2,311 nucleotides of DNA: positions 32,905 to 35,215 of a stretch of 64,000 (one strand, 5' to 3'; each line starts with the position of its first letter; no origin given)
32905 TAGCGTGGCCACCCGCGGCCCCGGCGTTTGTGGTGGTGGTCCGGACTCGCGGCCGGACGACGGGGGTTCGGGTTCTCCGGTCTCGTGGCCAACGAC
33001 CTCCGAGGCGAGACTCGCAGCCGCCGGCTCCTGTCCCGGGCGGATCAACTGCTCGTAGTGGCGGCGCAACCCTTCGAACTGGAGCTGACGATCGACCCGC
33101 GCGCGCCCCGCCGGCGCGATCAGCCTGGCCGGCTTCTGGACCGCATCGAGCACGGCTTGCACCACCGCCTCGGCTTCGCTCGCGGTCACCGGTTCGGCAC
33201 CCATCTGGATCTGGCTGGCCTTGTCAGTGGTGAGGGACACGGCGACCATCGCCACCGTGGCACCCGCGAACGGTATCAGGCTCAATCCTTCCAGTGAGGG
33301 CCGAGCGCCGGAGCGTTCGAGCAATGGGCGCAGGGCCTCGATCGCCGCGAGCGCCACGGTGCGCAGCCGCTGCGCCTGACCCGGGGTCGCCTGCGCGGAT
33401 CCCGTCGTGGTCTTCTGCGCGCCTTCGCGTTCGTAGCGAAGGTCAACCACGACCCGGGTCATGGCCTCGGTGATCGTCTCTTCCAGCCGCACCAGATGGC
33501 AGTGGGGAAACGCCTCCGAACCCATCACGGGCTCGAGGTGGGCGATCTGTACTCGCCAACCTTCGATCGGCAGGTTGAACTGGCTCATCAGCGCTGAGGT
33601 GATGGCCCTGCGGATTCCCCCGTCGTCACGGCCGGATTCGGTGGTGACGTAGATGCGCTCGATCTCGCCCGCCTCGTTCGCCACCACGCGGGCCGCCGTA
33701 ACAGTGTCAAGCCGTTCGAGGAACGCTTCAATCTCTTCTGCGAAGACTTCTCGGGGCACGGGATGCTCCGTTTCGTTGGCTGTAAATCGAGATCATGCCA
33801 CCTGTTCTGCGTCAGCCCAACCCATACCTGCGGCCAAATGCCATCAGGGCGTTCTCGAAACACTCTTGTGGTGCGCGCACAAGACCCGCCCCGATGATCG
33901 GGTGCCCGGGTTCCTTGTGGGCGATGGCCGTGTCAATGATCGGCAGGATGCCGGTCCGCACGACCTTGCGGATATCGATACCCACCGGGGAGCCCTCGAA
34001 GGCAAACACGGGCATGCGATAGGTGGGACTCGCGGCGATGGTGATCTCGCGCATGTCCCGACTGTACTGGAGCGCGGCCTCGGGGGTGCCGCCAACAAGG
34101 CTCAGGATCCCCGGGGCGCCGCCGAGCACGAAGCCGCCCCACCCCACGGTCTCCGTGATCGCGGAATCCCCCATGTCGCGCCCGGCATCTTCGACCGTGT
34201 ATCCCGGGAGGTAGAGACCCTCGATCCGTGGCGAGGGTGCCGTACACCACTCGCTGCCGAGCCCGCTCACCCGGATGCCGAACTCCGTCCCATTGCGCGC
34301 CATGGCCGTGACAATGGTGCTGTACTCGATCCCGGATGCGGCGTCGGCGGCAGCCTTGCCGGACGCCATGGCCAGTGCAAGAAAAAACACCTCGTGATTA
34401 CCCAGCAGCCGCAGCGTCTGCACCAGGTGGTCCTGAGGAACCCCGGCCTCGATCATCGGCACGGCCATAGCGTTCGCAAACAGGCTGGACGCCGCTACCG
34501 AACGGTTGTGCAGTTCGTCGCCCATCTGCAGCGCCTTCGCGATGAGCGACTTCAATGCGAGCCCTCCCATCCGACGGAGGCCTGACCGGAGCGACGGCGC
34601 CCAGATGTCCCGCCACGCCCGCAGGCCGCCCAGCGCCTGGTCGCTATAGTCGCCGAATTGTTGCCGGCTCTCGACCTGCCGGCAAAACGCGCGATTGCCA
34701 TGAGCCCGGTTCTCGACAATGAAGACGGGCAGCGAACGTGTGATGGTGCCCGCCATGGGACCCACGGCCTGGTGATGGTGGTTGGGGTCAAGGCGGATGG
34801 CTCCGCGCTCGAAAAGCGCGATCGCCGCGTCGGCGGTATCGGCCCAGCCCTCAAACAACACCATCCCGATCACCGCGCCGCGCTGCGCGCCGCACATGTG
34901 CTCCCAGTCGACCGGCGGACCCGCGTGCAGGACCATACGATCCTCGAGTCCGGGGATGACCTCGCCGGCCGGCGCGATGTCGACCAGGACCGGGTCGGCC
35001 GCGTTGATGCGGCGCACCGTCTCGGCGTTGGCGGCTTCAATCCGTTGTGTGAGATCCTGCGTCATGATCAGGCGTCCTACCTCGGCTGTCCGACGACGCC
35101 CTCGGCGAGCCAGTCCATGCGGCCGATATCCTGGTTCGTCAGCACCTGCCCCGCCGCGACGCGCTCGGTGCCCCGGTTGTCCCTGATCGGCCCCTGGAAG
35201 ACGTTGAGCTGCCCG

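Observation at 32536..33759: Hfq-like Sm domain fused to the C-terminus of a 320-aa protein of unknown repeats, as first gene of the propionyl-CoA carboxylase / methylmalonyl-CoA mutase operon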

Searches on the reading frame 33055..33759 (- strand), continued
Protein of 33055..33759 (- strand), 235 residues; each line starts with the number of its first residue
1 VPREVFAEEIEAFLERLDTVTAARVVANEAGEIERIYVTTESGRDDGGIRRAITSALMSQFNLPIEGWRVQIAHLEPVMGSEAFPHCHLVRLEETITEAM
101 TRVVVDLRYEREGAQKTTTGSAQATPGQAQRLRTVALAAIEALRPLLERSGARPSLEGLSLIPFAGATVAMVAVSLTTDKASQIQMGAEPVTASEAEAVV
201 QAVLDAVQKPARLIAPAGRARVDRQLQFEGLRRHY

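Call 69: fold_search(model_id=the predicted structure, library=pdb)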
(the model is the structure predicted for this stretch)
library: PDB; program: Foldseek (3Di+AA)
matches with E <= 10: 1612; with E <= 0.001: 6
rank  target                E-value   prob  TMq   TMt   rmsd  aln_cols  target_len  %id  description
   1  3hps_B                1.8e-05  1.00  0.40  0.17  18.1       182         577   14  Crystal structure of Mycobacterium tuberculosis LeuA complexed with ketoisocaproate (KIC) (released 2010-05-19)
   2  1sr9_B                3.3e-05  1.00  0.38  0.16  18.2       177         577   14  Crystal Structure of LeuA from Mycobacterium tuberculosis (released 2004-05-18)
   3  3fig_A                1.3e-04  1.00  0.37  0.16  15.2       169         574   16  Crystal Structure of Leucine-bound LeuA from Mycobacterium tuberculosis (released 2008-12-23)
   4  7vg3_A                4.6e-04  0.89  0.19  0.06  19.8       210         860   10  Cryo-EM structure of Arabidopsis DCL3 in complex with a 30-bp RNA (released 2021-10-27)
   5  5n8l_MODEL_1_A        8.4e-04  0.93  0.22  0.29  22.5       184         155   10  Structure of TRBP dsRBD 1 and 2 in complex with a 19 bp siRNA (Complex B) (released 2018-02-21)
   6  7vg2_A                8.4e-04  0.66  0.18  0.06  19.6       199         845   13  Cryo-EM structure of Arabidopsis DCL3 in complex with a 40-bp RNA (released 2021-10-27)
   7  8t8p_A                1.1e-03  0.72  0.22  0.19  24.1       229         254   11  33-mer FliF MS-ring from Salmonella (released 2024-02-28)
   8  8ovx_P                1.2e-03  0.92  0.19  0.20  18.1       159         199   10  Cryo-EM structure of yeast CENP-OPQU+ bound to the CENP-A N-terminus (released 2023-08-09)
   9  7zpk_C                1.4e-03  0.98  0.22  0.20  12.6       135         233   15  Mammalian Dicer in the "pre-dicing state" with pre-miR-15a substrate and TARBP2 subunit (released 2022-11-16)
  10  8dfv_K                1.8e-03  0.66  0.17  0.15  17.6       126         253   17  Structural Basis of MicroRNA Biogenesis by Dicer-1 and Its Partner Protein Loqs-PB - complex IIa (released 2022-11-16)
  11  5loc_A                2.8e-03  0.92  0.23  0.16  20.4       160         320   11  Crystal structure of the engineered D-Amino Acid Dehydrogenase (DAADH) (released 2017-08-16)
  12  6scn_A                2.9e-03  0.57  0.22  0.19  24.0       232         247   11  33mer structure of the Salmonella flagella MS-ring protein FliF (released 2020-03-18)
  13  8dg5_K                2.9e-03  0.41  0.14  0.13  16.6       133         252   14  Structural Basis of MicroRNA Biogenesis by Dicer-1 and Its Partner Protein Loqs-PB - complex IIb (released 2022-11-16)
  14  5ztm_B                3.3e-03  0.84  0.22  0.27  19.3       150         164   12  Crystal structure of MLE dsRBDs in complex with roX2 (R2H1) (released 2019-03-06)
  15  3ub1_D                3.5e-03  0.90  0.21  0.19  19.1       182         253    8  Ntf2 like protein involved in plasmid conjugation (released 2012-02-08)
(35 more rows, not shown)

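Call 73: find_related_loci(query=A4, collection=metagenome_contigs, flank=5000)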
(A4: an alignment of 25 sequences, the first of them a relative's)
Query A4 (217 aa) in metagenome_contigs; peptide patterns used: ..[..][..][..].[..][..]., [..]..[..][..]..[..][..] (x = any residue, [..] = any of these).
600 stretches matched a pattern (row limit reached: there are more); 572 encode a relative of the query (tblastn E <= 1e-3); the best 80 are kept; 80 distinct loci.
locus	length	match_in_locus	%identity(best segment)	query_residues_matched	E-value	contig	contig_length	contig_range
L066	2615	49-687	71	3-217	6e-103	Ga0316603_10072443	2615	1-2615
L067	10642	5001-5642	54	1-217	6e-68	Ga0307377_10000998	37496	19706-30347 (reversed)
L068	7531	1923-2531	56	10-217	3e-67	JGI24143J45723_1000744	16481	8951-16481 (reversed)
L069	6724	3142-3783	54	1-217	2e-66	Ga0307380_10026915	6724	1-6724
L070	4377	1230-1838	52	10-217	8e-66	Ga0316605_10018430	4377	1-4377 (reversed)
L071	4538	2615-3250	48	1-217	7e-61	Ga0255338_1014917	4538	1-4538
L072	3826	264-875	43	7-217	9e-49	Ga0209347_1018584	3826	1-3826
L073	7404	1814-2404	41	10-214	2e-47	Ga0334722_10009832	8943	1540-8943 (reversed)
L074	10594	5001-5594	42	10-214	8e-47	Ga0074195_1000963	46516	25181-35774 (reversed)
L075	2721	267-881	42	7-217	9e-47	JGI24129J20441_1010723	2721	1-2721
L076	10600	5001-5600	39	9-216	6e-46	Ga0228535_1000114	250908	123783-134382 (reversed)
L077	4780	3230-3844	41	7-217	1e-45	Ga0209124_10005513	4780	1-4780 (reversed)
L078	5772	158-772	41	7-217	2e-45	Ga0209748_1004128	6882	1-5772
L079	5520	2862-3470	37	10-217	8e-45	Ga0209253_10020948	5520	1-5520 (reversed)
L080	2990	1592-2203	40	10-217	1e-44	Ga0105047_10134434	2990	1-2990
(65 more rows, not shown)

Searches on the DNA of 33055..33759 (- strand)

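Call 47: search_rna_families(sources=[L008, L009, L010, L011, L012, L005, L006, L007], threshold=gathering)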
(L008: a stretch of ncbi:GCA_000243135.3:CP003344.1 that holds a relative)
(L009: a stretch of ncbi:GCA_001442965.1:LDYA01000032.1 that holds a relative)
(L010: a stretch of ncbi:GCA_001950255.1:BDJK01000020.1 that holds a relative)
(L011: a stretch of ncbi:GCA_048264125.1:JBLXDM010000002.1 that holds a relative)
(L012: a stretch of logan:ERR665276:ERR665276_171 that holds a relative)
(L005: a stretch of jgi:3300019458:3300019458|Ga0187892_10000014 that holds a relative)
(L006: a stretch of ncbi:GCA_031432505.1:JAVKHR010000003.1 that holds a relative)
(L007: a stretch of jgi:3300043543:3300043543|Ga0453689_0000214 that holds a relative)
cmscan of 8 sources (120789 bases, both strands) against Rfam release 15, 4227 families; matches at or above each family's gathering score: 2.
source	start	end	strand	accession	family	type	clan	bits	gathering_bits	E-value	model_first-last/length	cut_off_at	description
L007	4697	4802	+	RF00162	SAM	Cis-reg; riboswitch;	CL00012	83.5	44.4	6e-18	1-108/108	no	SAM riboswitch aptamer (S box leader)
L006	2218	2299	+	RF00005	tRNA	Gene; tRNA;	CL00001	51.4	29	7.9e-08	1-71/71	no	tRNA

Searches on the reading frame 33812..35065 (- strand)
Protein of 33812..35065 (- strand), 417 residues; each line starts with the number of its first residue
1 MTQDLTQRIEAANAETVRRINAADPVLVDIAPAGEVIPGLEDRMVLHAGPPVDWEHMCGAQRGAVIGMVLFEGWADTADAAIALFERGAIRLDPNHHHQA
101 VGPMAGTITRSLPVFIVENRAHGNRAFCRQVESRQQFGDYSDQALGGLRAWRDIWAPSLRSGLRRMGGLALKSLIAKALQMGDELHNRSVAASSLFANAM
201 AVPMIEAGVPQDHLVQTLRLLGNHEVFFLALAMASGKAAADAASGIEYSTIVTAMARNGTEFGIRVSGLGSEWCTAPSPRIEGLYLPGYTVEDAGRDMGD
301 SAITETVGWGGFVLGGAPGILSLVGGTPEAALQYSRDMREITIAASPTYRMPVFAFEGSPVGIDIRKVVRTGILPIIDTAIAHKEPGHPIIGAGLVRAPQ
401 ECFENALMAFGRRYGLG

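Call 42: search_protein_families(library=pfam, proteins=[window:33812-35065:-], max_evalue=0.00001)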
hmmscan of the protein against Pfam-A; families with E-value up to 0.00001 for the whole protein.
window:33812-35065:- (417 aa): 1 family
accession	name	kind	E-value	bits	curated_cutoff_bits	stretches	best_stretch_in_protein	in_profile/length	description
PF06545.17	AllG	-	1.5e-71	240.8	27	1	90-301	1-215/215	Oxamate carbamoyltransferase subunit AllG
